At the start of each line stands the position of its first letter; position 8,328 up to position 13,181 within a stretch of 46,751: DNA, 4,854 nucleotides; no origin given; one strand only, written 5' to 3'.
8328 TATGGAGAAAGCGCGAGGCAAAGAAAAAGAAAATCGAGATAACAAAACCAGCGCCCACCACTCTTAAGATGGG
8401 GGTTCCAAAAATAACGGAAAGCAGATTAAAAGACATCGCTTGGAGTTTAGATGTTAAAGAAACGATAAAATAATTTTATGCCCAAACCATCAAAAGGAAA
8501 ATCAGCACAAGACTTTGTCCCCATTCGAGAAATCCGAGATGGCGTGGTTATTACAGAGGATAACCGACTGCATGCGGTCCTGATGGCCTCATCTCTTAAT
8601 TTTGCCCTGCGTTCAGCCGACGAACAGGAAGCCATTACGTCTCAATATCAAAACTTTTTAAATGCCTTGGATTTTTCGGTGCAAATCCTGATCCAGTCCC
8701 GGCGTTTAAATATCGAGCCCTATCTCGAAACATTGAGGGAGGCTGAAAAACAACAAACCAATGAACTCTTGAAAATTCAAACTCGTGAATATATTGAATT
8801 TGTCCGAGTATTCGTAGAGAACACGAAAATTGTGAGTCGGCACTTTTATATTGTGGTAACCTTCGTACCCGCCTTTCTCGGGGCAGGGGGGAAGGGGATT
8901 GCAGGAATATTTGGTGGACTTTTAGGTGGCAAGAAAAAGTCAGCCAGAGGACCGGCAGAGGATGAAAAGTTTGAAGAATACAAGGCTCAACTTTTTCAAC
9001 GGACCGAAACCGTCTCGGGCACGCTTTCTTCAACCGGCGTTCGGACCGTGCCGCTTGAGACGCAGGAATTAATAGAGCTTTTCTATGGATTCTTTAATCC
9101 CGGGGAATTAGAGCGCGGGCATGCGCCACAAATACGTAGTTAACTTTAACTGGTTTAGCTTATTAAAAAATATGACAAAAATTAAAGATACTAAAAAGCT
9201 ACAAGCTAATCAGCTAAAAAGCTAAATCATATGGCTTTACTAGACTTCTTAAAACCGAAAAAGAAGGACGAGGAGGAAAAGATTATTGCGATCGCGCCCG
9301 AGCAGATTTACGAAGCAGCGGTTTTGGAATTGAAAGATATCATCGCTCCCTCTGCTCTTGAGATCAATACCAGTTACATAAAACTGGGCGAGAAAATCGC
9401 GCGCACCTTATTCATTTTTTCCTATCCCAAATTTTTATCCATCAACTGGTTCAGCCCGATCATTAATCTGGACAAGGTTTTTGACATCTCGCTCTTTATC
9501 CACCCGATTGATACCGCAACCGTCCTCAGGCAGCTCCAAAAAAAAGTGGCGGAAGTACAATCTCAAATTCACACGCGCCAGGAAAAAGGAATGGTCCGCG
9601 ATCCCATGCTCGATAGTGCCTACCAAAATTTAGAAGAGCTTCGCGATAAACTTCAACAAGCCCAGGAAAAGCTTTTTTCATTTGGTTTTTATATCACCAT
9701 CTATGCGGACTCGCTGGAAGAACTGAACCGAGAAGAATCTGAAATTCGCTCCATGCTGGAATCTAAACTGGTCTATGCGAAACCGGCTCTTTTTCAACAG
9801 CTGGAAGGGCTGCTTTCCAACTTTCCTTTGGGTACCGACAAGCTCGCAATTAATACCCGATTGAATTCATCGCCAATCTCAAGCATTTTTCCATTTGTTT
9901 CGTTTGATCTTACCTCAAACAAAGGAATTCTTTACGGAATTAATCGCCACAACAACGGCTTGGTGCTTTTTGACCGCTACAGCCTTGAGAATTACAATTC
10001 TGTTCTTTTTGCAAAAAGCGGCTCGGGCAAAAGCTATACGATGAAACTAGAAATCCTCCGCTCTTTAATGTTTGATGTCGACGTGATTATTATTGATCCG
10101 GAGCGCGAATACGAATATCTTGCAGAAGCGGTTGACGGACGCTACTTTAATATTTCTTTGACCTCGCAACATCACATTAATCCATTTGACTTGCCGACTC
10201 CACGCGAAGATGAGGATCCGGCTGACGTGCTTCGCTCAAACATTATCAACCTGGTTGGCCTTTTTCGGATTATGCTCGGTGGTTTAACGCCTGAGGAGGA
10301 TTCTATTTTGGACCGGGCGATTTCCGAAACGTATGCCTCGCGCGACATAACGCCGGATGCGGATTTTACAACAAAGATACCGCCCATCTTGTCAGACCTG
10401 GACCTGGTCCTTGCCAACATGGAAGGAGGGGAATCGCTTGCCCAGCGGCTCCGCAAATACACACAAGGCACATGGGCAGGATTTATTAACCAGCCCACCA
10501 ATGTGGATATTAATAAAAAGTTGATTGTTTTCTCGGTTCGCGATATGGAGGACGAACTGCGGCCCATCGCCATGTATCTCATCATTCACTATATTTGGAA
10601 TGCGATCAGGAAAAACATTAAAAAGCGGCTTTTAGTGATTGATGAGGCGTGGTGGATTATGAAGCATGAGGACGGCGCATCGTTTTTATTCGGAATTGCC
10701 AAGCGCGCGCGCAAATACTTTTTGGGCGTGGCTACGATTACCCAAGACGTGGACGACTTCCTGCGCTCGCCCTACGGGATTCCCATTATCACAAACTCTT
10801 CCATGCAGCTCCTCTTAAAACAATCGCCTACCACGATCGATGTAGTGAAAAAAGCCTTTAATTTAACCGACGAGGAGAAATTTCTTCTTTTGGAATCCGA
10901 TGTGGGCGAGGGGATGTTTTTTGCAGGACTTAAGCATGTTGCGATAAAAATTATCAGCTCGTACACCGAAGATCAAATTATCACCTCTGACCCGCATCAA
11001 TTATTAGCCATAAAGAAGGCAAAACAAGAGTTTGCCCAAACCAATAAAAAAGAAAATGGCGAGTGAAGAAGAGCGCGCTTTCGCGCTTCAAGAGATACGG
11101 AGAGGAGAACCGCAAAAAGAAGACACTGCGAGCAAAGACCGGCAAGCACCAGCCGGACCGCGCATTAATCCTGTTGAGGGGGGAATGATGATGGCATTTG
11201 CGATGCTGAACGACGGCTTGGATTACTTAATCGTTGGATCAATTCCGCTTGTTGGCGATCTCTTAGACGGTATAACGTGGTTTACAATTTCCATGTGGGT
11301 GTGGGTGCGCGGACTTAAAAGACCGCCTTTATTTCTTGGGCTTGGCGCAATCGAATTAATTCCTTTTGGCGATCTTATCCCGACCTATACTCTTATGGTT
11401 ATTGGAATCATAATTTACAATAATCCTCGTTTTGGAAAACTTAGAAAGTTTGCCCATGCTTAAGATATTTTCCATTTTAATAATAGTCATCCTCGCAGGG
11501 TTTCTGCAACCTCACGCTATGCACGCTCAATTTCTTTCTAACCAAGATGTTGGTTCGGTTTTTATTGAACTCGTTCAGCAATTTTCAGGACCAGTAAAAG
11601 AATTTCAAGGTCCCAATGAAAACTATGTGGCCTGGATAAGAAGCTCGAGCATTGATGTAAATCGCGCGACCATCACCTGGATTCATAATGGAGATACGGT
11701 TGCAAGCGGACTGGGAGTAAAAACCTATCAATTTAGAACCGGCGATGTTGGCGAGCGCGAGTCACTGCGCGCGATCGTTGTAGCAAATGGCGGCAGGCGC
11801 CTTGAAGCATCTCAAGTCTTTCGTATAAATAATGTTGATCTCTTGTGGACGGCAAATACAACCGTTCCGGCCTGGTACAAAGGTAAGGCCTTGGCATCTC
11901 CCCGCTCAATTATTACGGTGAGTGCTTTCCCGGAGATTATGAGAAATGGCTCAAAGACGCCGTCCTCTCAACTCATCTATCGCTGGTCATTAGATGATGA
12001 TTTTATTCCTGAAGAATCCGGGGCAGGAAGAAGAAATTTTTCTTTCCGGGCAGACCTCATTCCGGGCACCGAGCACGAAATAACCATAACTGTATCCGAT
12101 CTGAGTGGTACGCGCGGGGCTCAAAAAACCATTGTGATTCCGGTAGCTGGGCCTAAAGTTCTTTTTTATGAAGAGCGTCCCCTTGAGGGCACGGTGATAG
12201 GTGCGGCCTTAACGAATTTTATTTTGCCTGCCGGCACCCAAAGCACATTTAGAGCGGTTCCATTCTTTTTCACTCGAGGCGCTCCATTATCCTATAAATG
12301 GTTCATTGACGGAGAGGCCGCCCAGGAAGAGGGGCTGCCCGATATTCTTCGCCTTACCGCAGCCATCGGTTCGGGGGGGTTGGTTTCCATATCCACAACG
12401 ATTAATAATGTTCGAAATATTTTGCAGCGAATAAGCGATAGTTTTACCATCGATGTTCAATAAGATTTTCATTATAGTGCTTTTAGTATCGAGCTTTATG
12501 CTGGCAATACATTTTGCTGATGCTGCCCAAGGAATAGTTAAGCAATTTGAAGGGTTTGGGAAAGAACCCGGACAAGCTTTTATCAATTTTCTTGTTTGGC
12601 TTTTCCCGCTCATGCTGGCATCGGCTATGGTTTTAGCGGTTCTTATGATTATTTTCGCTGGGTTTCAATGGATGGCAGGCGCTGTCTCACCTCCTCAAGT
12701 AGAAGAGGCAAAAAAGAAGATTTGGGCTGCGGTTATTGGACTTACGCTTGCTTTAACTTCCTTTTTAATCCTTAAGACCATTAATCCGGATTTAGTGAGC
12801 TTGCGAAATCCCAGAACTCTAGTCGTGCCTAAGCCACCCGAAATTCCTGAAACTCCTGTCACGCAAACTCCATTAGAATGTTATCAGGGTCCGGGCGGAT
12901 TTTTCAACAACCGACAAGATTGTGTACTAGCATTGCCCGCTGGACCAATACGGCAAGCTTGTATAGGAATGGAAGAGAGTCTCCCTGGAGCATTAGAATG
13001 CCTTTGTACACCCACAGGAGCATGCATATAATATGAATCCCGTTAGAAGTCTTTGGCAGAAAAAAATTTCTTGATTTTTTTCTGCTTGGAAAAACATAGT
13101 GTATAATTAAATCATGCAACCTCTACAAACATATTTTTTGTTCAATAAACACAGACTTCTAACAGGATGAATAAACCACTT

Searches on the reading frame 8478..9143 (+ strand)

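Call 5: search_protein_families(library=pfam, proteins=[window:8478-9143:+], max_evalue=1)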
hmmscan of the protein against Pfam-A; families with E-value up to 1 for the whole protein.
window:8478-9143:+ (221 aa): 1 family
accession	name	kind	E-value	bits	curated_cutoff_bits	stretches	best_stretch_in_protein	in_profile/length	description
PF11130.14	TraC_F_IV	-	5.1e-05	22.9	28.1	1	25-210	18-174/375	TraC protein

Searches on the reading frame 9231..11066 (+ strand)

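Call 5: search_protein_families(library=pfam, proteins=[window:9231-11066:+], max_evalue=1)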
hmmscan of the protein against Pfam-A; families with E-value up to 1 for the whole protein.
window:9231-11066:+ (611 aa): 6 families
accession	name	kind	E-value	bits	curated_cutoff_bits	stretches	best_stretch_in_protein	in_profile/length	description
PF19044.6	P-loop_TraG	-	1.4e-24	87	25.8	1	252-555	27-344/413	TraG P-loop domain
PF12846.13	AAA_10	-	2.7e-10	40.3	27.5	2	254-313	21-83/362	AAA-like domain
PF01935.23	DUF87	-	8.5e-08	33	23.2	1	259-321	28-92/220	Helicase HerA, central domain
PF11130.14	TraC_F_IV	-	0.0002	21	28.1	1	124-201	298-374/375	TraC protein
PF03135.19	CagE_TrbE_VirB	-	0.003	18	21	1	126-192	120-189/204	CagE, TrbE, VirB family, component of type IV transporter system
PF16796.11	Microtub_bd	-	0.13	12.6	27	1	250-273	85-110/155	Microtubule binding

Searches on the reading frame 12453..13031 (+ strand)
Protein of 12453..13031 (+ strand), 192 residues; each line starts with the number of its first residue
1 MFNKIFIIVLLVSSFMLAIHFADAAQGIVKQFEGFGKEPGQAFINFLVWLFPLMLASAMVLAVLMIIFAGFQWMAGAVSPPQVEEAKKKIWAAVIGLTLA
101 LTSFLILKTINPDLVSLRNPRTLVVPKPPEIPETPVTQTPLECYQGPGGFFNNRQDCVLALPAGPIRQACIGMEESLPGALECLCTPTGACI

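Call 15: search_protein_families(library=pfam, proteins=[window:12453-13031:+], max_evalue=0.01)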
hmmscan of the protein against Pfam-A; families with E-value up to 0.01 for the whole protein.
window:12453-13031:+ (192 aa): 1 family
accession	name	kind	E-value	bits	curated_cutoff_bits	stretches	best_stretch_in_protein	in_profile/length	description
PF18895.5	T4SS_pilin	-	1.6e-05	25.3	26.6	1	45-108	11-69/71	Type IV secretion system pilin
